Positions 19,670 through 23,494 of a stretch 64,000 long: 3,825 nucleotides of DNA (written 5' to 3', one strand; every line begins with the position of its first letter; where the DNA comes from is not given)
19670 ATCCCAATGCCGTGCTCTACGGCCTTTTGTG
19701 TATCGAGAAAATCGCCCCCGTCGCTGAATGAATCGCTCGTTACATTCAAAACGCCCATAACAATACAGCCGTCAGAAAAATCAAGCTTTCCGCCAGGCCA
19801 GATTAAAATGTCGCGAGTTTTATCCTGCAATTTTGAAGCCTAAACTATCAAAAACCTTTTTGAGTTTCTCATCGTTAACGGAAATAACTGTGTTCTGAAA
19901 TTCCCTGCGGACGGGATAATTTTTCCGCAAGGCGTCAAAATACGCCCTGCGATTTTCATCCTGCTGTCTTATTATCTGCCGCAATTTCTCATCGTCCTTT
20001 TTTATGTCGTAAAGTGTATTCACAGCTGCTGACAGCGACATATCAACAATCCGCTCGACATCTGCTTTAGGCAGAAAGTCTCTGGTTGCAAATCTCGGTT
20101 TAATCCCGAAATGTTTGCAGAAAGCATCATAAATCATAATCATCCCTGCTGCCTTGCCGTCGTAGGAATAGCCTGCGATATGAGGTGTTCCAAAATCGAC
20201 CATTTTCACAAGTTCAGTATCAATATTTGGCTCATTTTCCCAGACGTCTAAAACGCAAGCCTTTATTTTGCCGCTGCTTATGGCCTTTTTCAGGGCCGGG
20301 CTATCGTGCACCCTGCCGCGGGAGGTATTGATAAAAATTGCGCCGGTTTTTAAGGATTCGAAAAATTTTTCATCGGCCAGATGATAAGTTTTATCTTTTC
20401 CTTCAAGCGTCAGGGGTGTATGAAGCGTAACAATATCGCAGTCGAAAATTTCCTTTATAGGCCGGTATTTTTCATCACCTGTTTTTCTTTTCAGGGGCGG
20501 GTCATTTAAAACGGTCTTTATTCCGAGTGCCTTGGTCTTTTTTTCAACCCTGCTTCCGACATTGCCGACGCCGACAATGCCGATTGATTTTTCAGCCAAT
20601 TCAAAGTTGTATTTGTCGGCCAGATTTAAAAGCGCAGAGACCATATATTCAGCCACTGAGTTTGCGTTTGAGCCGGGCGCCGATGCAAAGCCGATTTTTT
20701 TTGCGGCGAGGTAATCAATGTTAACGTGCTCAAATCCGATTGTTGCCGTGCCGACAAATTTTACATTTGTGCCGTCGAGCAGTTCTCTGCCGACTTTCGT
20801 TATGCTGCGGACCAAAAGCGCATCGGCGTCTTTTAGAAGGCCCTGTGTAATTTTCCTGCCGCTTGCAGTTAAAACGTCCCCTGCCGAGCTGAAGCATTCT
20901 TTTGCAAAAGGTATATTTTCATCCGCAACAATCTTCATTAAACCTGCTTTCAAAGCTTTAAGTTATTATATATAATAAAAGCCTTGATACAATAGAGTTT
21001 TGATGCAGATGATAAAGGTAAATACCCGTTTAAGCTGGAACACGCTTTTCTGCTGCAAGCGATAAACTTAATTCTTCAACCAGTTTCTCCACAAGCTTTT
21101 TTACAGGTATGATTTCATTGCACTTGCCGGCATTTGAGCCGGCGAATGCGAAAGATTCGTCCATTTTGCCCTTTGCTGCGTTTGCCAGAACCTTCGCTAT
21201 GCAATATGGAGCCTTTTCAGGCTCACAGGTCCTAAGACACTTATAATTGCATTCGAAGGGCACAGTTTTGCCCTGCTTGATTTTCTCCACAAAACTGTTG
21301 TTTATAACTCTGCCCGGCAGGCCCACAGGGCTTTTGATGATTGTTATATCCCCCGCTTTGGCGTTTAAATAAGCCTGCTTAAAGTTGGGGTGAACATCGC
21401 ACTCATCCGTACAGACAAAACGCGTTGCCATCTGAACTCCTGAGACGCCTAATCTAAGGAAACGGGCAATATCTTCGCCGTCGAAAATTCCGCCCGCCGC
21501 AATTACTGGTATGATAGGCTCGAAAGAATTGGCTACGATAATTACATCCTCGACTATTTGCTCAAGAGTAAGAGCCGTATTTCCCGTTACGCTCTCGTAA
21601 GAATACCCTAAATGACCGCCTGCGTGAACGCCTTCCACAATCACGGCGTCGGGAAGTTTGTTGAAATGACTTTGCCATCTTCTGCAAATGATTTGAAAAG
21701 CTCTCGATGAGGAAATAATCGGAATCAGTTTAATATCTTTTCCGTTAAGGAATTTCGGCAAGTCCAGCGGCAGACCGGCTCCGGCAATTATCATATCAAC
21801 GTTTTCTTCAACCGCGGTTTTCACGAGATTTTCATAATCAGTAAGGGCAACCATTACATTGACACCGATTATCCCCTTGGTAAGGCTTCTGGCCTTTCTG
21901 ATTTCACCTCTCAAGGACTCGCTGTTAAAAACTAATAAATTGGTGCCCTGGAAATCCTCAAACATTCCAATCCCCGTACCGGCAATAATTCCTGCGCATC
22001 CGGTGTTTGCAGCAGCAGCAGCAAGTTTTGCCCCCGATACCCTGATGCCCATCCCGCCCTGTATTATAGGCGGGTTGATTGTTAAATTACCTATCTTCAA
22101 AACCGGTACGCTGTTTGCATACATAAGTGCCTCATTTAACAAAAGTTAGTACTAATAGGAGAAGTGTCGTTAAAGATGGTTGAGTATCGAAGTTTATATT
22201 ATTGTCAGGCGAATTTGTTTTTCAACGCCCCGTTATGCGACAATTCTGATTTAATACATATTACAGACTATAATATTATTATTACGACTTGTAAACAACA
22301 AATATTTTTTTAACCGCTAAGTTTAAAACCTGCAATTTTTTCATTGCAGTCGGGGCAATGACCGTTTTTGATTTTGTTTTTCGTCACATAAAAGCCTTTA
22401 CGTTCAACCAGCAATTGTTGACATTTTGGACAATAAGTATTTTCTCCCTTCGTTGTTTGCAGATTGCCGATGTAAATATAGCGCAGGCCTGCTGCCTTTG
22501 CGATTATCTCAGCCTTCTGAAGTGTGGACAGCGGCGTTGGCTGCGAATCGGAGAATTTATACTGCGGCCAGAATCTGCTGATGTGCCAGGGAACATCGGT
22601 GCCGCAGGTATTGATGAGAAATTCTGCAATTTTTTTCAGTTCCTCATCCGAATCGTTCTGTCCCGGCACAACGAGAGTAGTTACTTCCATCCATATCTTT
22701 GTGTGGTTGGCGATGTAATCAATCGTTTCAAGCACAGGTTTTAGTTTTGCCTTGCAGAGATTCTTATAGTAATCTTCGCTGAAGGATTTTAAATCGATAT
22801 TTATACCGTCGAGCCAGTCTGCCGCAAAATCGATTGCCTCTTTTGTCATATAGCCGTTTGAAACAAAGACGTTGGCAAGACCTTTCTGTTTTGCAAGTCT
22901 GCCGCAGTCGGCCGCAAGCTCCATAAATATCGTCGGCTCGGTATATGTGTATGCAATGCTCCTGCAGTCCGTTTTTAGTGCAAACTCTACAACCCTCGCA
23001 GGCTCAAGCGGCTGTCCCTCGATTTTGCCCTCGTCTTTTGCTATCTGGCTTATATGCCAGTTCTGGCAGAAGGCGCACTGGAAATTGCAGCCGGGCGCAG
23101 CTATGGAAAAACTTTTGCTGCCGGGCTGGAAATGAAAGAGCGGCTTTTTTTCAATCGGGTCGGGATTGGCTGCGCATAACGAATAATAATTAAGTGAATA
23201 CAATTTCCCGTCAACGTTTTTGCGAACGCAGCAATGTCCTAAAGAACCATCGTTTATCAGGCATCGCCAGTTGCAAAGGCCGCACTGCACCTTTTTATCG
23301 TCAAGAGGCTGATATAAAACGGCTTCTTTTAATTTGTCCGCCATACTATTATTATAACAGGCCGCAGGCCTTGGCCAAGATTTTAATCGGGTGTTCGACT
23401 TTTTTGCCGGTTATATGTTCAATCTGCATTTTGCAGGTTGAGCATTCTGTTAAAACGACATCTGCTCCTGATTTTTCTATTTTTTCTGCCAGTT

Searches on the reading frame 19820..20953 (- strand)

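Call 70: search_protein_families(library=pfam, proteins=[window:19820-20953:-])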
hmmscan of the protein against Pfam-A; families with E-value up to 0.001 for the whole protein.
window:19820-20953:- (377 aa): 3 families
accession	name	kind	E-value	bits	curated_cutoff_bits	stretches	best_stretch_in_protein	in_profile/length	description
PF02826.25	2-Hacid_dh_C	-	1e-33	116.6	25.1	1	115-260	30-178/178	D-isomer specific 2-hydroxyacid dehydrogenase, NAD binding domain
PF00389.36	2-Hacid_dh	-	9.9e-17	61.3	24.6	1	24-288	21-103/134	D-isomer specific 2-hydroxyacid dehydrogenase, catalytic domain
PF11890.14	DUF3410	-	5e-15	55.5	31.4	1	304-372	18-81/81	Domain of unknown function (DUF3410)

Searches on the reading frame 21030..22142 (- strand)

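Call 70: search_protein_families(library=pfam, proteins=[window:21030-22142:-])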
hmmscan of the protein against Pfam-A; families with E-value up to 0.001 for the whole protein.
window:21030-22142:- (370 aa): 2 families
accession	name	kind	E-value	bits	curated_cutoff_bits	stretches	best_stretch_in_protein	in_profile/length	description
PF03060.21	NMO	-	9.4e-60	203.2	28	2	104-357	103-331/331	Nitronate monooxygenase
PF01180.27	DHO_dh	-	0.00036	20.3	27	1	200-246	230-276/291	Dihydroorotate dehydrogenase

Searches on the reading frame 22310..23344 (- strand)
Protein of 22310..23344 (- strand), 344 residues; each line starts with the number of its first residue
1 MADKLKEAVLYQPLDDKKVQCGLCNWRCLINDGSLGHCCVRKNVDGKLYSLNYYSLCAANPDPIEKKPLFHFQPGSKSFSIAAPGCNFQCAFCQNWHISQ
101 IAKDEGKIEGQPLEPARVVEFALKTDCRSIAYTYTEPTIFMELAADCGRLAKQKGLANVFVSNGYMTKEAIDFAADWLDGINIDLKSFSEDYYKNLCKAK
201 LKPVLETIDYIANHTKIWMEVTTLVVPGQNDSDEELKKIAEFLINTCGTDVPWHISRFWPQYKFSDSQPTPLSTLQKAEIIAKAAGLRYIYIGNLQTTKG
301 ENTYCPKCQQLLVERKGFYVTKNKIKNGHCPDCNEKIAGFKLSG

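Call 70: search_protein_families(library=pfam, proteins=[window:22310-23344:-])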
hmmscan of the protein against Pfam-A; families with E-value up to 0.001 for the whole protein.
window:22310-23344:- (344 aa): 1 family
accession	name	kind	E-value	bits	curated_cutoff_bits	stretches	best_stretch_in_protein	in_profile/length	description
PF04055.27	Radical_SAM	-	1.6e-21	77.6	29.5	1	83-236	4-162/166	Radical SAM superfamily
